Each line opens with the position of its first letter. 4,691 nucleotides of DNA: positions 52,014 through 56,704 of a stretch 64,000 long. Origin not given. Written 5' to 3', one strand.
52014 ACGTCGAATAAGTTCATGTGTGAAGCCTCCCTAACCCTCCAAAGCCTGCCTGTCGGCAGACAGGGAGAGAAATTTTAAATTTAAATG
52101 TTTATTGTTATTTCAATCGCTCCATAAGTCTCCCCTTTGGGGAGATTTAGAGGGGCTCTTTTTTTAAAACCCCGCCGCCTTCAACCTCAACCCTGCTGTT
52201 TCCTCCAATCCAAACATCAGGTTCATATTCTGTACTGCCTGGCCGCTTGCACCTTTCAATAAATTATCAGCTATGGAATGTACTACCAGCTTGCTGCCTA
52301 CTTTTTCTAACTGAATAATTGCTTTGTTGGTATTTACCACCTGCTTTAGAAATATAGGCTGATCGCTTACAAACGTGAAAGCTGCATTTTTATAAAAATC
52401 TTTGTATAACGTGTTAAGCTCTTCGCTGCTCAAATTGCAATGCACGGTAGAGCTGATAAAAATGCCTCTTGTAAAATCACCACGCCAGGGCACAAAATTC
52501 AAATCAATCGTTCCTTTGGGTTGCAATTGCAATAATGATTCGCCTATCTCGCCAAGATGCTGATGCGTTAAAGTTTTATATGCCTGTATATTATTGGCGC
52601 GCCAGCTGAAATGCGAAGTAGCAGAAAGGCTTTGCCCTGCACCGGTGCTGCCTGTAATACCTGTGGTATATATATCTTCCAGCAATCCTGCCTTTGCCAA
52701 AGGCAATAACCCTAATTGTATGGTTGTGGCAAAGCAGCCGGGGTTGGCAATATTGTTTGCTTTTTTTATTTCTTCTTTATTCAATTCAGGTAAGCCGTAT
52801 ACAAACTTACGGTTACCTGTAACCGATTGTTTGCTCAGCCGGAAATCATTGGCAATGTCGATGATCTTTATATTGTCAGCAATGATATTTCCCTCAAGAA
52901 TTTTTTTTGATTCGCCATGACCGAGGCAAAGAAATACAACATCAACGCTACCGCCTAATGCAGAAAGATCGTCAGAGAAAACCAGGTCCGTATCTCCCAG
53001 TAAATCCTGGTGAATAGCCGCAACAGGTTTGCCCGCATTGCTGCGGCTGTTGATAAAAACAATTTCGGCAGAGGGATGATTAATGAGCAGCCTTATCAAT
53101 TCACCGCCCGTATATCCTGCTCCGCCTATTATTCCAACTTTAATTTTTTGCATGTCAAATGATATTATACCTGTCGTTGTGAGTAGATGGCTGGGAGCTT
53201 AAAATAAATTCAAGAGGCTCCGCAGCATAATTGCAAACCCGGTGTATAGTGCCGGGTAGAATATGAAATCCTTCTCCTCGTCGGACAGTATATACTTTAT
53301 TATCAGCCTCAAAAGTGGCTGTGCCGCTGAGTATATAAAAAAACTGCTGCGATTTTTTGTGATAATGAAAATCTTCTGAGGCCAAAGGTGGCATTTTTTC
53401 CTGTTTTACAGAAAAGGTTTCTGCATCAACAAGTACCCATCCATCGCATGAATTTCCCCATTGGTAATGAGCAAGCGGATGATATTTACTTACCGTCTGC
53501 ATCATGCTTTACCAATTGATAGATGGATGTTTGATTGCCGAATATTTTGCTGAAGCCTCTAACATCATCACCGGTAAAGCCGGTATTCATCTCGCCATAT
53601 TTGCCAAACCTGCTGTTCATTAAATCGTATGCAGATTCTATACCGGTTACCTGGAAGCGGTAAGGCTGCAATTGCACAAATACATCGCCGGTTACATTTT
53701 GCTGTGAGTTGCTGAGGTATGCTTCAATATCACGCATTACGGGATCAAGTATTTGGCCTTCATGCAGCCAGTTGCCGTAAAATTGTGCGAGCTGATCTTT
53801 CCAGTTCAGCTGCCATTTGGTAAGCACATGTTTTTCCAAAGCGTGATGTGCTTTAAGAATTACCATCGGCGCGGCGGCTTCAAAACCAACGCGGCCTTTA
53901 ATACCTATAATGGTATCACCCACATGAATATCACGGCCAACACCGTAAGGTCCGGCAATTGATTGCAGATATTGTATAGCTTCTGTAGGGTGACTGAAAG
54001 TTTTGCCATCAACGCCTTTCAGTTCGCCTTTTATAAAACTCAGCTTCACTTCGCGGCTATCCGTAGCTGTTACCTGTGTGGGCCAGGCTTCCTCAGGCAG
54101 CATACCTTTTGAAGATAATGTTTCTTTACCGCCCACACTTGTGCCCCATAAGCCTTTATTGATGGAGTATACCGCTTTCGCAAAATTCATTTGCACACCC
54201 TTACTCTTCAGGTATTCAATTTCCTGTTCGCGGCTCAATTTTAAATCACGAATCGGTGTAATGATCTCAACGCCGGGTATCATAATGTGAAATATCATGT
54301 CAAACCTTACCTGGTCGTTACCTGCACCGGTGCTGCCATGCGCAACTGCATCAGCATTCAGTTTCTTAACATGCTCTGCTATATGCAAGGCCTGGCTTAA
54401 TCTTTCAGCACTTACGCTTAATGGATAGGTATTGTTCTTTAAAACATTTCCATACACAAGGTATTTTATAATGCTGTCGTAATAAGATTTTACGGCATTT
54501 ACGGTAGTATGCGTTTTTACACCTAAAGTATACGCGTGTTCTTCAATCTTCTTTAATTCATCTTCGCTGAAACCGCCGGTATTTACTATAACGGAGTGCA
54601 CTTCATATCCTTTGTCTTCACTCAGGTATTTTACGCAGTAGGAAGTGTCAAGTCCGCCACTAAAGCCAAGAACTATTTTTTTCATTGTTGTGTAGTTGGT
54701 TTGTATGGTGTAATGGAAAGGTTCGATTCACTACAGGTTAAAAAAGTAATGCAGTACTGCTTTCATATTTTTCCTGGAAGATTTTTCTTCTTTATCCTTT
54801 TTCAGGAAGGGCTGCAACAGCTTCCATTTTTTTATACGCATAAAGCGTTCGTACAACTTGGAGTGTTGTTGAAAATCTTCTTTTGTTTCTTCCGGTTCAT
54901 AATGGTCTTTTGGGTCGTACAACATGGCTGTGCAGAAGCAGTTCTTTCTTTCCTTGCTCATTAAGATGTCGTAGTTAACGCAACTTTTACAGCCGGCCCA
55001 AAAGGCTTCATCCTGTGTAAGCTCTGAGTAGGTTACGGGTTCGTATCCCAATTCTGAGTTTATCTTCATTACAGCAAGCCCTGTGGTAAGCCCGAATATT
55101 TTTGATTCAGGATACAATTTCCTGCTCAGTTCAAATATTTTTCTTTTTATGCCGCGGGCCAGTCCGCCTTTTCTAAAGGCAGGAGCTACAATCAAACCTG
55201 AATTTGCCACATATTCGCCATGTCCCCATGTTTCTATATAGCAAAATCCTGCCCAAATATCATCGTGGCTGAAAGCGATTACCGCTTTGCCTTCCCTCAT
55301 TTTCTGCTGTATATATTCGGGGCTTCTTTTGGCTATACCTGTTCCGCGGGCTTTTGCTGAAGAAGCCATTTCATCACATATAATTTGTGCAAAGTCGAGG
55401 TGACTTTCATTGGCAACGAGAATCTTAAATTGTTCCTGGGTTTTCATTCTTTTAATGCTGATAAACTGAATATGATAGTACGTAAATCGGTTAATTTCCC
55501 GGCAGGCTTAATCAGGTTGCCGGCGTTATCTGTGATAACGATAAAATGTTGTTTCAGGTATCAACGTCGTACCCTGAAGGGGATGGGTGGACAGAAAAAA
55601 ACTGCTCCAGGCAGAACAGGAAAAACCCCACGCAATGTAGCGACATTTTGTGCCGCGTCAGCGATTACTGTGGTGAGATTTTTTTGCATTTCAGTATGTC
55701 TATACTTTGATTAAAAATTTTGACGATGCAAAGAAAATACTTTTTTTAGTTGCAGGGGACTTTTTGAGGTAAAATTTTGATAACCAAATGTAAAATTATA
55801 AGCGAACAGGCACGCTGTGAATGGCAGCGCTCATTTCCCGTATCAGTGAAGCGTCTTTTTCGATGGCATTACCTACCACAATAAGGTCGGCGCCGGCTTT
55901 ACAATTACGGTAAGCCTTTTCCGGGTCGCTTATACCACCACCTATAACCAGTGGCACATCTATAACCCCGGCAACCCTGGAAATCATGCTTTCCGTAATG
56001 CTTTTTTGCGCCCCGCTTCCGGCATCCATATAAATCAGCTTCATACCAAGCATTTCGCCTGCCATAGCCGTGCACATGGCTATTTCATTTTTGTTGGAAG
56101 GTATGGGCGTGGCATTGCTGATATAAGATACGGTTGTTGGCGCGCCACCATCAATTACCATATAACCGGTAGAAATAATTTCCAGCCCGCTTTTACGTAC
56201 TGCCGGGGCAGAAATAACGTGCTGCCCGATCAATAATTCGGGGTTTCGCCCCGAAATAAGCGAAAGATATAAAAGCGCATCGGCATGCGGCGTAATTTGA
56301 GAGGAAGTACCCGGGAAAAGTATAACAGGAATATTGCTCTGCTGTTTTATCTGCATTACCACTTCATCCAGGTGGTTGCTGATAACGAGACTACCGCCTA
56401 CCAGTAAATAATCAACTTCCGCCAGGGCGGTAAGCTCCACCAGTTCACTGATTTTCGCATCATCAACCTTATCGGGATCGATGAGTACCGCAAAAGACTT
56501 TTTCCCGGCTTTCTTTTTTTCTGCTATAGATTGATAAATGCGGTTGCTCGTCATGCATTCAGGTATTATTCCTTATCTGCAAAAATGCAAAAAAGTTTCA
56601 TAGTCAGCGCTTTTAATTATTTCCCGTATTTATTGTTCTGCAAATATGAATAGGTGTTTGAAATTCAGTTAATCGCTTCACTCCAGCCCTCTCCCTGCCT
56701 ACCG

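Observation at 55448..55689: Candidate arginine-sensing leader peptide upstream of the arg operon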

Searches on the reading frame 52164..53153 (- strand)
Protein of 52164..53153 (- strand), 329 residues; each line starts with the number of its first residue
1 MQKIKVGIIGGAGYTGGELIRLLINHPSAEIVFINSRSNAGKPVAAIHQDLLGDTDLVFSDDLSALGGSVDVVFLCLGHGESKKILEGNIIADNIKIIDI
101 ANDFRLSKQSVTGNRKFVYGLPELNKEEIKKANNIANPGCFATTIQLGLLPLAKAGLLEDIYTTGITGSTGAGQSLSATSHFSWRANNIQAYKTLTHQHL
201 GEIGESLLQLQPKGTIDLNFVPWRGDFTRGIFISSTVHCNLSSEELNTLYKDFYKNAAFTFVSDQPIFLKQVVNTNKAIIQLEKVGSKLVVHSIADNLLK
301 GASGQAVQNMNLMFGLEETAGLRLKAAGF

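Call 67: search_protein_families(library=ncbifam, proteins=[window:52164-53153:-], max_evalue=0.00001)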
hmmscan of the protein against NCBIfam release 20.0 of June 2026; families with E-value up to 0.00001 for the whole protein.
window:52164-53153:- (329 aa): 7 families
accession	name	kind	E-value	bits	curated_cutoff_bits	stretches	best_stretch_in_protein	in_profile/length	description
TIGR01850.1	argC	equivalog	5.1e-87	292.3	233.6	1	4-324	1-340/345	N-acetyl-gamma-glutamyl-phosphate reductase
TIGR01851.1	argC_other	equivalog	2.5e-27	96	229.85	1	65-316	45-310/310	N-acetyl-gamma-glutamyl-phosphate reductase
NF011456.0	PRK14874.1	equivalog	5.4e-13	48.7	223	1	2-175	3-166/346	aspartate-semialdehyde dehydrogenase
NF006416.0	PRK08664.1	subfamily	1.1e-12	47.9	232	1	1-175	1-184/350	aspartate-semialdehyde dehydrogenase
TIGR00978.1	asd_EA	equivalog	3.6e-11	42.7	301.2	1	4-313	1-340/342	aspartate-semialdehyde dehydrogenase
TIGR01296.1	asd_B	equivalog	1.6e-09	37.3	324.2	1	5-174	1-161/339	aspartate-semialdehyde dehydrogenase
NF005229.0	PRK06728.1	equivalog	4.1e-06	25.9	628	0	5-173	7-165/347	aspartate-semialdehyde dehydrogenase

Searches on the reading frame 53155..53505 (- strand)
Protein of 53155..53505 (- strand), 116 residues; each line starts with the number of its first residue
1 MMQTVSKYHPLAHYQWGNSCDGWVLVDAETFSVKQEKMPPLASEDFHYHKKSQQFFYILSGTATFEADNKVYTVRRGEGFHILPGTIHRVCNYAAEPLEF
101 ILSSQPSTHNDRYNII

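Call 67: search_protein_families(library=ncbifam, proteins=[window:53155-53505:-], max_evalue=0.00001)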
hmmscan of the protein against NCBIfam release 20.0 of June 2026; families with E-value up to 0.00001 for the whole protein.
window:53155-53505:- (116 aa): 1 family
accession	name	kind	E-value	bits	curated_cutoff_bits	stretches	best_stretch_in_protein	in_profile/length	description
TIGR01479.1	GMP_PMI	equivalog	9.8e-06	24.6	372.95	0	8-101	355-445/467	mannose-1-phosphate guanylyltransferase/mannose-6-phosphate isomerase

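Call 68: search_protein_families(library=pfam, proteins=[window:53155-53505:-], max_evalue=0.01)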
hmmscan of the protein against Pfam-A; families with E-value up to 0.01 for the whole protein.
window:53155-53505:- (116 aa): 3 families
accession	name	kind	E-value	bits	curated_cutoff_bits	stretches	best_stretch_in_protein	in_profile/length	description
PF07883.17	Cupin_2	-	3e-14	52.9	27.2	1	37-101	4-67/70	Cupin domain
PF01050.24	MannoseP_isomer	-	2.4e-08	34.6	23.6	1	6-101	6-98/116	Mannose-6-phosphate isomerase C-terminal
PF02311.25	AraC_binding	-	2e-05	24.8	21.1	1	46-90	18-61/135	AraC-like ligand binding domain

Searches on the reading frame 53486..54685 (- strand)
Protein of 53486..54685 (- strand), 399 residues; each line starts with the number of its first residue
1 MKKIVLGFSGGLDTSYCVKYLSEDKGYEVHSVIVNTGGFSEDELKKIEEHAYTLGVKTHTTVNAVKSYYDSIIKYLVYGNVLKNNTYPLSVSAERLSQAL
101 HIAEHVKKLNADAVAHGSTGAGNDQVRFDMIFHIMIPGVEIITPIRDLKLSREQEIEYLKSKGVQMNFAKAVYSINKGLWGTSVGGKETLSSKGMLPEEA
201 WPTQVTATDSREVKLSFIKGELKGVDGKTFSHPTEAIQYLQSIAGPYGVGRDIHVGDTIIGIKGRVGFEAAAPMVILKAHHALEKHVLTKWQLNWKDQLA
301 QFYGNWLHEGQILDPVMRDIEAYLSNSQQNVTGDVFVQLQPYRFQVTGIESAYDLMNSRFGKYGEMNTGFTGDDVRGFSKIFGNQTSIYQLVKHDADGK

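Call 67: search_protein_families(library=ncbifam, proteins=[window:53486-54685:-], max_evalue=0.00001)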
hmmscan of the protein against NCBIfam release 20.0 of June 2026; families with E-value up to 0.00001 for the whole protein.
window:53486-54685:- (399 aa): 6 families
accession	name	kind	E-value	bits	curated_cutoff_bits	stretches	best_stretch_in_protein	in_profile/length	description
NF003385.0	PRK04527.1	equivalog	1.3e-89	300.6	603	1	2-395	4-398/401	argininosuccinate synthase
NF001770.0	PRK00509.1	equivalog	1e-81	275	334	1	1-393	4-398/401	argininosuccinate synthase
NF010392.0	PRK13820.1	equivalog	1.6e-80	271.1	512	1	1-394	2-393/395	argininosuccinate synthase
TIGR00032.1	argG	equivalog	9e-78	262.3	268.2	1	3-391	1-391/394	argininosuccinate synthase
NF038212.1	argG_rel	exception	6.1e-27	94.4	425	1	2-351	15-363/381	argininosuccinate synthase-related protein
NF003779.0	PRK05370.1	equivalog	1e-16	60.8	657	1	2-340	12-365/448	argininosuccinate synthase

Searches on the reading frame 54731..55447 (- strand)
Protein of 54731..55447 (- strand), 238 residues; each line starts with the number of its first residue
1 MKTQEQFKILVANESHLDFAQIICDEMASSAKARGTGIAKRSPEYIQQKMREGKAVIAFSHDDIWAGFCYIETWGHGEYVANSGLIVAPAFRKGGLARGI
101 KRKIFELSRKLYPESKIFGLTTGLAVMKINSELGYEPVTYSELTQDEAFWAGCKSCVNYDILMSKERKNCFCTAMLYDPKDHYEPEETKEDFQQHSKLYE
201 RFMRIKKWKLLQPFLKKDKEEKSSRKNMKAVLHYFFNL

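Call 11: find_related_loci(query=window:54731-55447:-, collection=genome_contigs, flank=3000)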
Query window:54731-55447:- (238 aa) in genome_contigs; peptide patterns used: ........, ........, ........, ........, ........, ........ (x = any residue, [..] = any of these).
599 stretches matched a pattern (row limit reached: there are more); 522 encode a relative of the query (tblastn E <= 1e-3); the best 80 are kept; 80 distinct loci.
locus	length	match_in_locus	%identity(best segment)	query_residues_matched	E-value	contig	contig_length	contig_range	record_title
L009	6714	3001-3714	98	1-238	8e-162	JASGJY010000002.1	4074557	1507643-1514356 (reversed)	MAG: Agriterribacter sp. isolate 5N527 JMF-2111-06-0005.ont.bin.527_1, whole genome shotgun sequence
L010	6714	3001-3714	97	1-238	8e-161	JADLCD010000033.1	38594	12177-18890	MAG: Chitinophagaceae bacterium isolate SJ21 c_000000326462, whole genome shotgun sequence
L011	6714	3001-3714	97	1-238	7e-161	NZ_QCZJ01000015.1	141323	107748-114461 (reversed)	Terrimonas sp. strain NS-102 Scaffold15, whole genome shotgun sequence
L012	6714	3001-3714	92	1-238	4e-154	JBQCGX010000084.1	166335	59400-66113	MAG: Agriterribacter sp. isolate bin636 k127_4681056, whole genome shotgun sequence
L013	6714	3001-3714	92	1-238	7e-154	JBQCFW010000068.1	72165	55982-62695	MAG: Agriterribacter sp. isolate bin204 k141_2910888, whole genome shotgun sequence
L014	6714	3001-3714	91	1-238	3e-151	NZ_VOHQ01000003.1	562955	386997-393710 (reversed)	Agriterribacter humi strain YJ03 3, whole genome shotgun sequence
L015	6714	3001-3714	90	1-238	8e-151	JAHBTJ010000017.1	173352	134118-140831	MAG: Chitinophagaceae bacterium isolate ACE_BAC11 BAC11_17, whole genome shotgun sequence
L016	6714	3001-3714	95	1-238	3e-150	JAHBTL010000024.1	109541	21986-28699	MAG: Chitinophagaceae bacterium isolate ACE_BAC13 BAC13_24, whole genome shotgun sequence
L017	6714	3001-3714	89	1-238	8e-150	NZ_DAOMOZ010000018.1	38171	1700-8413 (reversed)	MAG: Agriterribacter sp. isolate AMR_MDS_5873 NODE_479_length_38171_cov_5.309398, whole genome shotgun sequence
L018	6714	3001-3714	89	1-238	5e-149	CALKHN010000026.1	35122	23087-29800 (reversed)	MAG TPA_asm: uncultured Sphingobacteriales bacterium isolate SRR3997478_bin.92_CONCOCT_v1.1_MAG genome assembly, contig:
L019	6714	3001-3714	88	1-238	2e-148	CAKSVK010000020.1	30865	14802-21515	MAG: uncultured Chitinophagaceae bacterium isolate REFINED_METABAT215_TOP10_CONTIGS_1500_ASSEMBLY_K77_MERGED__Nepal_MoBi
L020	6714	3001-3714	87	1-238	7e-147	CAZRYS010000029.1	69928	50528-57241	MAG TPA_asm: uncultured Terrimonas sp. isolate SRP344714_co1_263 genome assembly, contig: NODE_859_length_69928_cov_28.0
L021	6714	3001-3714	87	1-238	5e-146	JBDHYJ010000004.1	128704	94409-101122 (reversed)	MAG: Chitinophagaceae bacterium isolate AS-MESO-3CA.137 NODE_498_length_128704_cov_13.334378, whole genome shotgun seque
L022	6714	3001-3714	86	1-238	1e-145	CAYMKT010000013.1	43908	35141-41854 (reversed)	MAG TPA_asm: uncultured Terrimonas sp. isolate SRP344714_co2_355 genome assembly, contig: NODE_2007_length_43908_cov_49.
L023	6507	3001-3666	94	1-222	2e-145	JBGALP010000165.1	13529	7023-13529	MAG: Agriterribacter sp. isolate MAG_AAO_H125.79 AAOH125-79_opera_contig_10057, whole genome shotgun sequence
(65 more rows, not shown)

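Call 67: search_protein_families(library=ncbifam, proteins=[window:54731-55447:-], max_evalue=0.00001)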
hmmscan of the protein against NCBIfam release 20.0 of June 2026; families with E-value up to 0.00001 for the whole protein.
window:54731-55447:- (238 aa): 0 families

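Call 68: search_protein_families(library=pfam, proteins=[window:54731-55447:-], max_evalue=0.01)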
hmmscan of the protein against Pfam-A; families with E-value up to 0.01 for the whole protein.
window:54731-55447:- (238 aa): 2 families
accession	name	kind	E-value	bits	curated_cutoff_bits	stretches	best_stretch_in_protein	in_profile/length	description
PF13508.13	Acetyltransf_7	-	0.0064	17.3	27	0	61-104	10-53/84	Acetyltransferase (GNAT) domain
PF00583.31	Acetyltransf_1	-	0.0064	17.2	20.7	0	43-110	20-90/116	Acetyltransferase (GNAT) family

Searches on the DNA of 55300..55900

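Call 6: search_rna_families(source=window, start=55300, end=55900, threshold=evalue, max_evalue=10, show_alignments=3)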
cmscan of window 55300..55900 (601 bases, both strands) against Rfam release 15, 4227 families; matches with E-value up to 10: 1.
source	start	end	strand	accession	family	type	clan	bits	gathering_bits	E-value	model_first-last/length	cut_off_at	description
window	55667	55745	+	RF01562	DdR12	Gene; snRNA; snoRNA; CD-box;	-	20.1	70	5.1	1-75/75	no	D. discoideum snoRNA DdR12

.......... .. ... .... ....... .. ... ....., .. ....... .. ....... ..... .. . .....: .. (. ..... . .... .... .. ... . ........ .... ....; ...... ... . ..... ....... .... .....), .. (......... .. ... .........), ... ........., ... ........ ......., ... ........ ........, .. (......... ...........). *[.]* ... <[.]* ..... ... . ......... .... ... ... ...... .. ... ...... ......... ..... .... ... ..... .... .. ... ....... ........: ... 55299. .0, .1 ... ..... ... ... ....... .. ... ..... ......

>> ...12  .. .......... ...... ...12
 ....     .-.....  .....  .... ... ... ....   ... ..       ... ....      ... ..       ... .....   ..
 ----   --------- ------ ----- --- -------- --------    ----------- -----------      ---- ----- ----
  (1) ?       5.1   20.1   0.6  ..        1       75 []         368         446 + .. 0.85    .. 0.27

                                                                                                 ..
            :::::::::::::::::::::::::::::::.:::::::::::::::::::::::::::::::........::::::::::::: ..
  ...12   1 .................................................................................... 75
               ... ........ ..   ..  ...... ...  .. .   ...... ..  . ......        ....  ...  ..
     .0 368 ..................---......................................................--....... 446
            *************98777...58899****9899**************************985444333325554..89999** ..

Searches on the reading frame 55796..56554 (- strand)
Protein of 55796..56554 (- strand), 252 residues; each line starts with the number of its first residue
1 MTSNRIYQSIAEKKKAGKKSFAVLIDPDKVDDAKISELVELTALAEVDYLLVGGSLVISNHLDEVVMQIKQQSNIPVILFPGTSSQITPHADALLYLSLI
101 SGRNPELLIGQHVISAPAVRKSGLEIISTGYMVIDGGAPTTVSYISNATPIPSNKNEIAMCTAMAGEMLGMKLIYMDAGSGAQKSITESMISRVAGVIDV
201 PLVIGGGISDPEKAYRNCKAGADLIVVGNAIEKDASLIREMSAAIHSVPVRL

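Call 67: search_protein_families(library=ncbifam, proteins=[window:55796-56554:-], max_evalue=0.00001)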
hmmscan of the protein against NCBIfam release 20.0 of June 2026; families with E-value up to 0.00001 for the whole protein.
window:55796-56554:- (252 aa): 12 families
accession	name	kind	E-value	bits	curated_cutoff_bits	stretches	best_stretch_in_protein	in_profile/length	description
NF003198.0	PRK04169.1-2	subfamily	5.1e-90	300.9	247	1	4-246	3-247/249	geranylgeranylglyceryl/heptaprenylglyceryl phosphate synthase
TIGR01769.1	GGGP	equivalog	3.5e-57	193.5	161.55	1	23-228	3-205/205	phosphoglycerol geranylgeranyltransferase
TIGR01768.1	GGGP-family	subfamily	1.1e-50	172.2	113.25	1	23-235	4-215/224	geranylgeranylglyceryl phosphate synthase family protein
NF003201.0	PRK04169.1-5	equivalog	2.2e-50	171.1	388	1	19-246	21-243/253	phosphoglycerol geranylgeranyltransferase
NF003202.0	PRK04169.1-6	equivalog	5.5e-49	166.9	353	1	5-236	12-242/254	phosphoglycerol geranylgeranyltransferase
NF003199.0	PRK04169.1-3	subfamily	3.8e-19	69.2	169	1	23-240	12-225/233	geranylgeranylglyceryl/heptaprenylglyceryl phosphate synthase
TIGR04146.1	GGGPS_Afulg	equivalog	3.1e-15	56.7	320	1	25-234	10-212/221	phosphoglycerol geranylgeranyltransferase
NF003197.1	PRK04169.1-1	equivalog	5.8e-11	42.6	260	1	26-235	14-216/228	heptaprenylglyceryl phosphate synthase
TIGR04147.1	GGGPS_Halobact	equivalog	3.7e-09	36.7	300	1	23-234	9-214/229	phosphoglycerol geranylgeranyltransferase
TIGR00735.1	hisF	equivalog_domain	8.3e-09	35.1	294.55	1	174-244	48-119/254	imidazole glycerol phosphate synthase subunit HisF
TIGR03572.1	WbuZ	equivalog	4.3e-08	32.8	299.7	1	173-244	47-119/232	glycosyl amidation-associated protein WbuZ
NF038364.1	AglZ_HisF2_fam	equivalog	4.4e-07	29.5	310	1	175-247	48-121/248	AglZ/HisF2 family acetamidino modification protein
